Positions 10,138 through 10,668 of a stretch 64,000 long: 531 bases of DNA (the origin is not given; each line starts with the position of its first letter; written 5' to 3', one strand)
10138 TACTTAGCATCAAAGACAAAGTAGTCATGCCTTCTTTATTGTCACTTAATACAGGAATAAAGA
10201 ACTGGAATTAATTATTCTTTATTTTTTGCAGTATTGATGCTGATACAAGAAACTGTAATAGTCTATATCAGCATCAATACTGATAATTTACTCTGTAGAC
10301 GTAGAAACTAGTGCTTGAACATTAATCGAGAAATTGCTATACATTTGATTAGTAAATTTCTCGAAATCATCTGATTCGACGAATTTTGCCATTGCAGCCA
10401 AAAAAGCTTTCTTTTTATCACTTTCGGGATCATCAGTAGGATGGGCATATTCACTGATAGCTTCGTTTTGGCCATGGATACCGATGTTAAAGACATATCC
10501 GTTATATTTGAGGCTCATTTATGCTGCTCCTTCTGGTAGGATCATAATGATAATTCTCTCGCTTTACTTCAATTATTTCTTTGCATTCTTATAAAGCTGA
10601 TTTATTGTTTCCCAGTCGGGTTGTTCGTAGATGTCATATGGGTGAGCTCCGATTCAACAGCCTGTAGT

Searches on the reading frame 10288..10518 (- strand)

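Call 18: search_protein_families(library=pfam, proteins=[window:10288-10518:-], max_evalue=0.01)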
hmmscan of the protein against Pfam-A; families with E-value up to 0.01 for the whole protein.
window:10288-10518:- (76 aa): 0 families

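Call 19: search_protein_families(library=phrogs, proteins=[window:10288-10518:-], max_evalue=0.001)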
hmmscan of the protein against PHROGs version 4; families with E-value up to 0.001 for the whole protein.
window:10288-10518:- (76 aa): 1 family
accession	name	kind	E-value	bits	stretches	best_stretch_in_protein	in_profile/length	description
phrog_37308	-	unknown function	1.2e-05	26.8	1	24-74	35-85/88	-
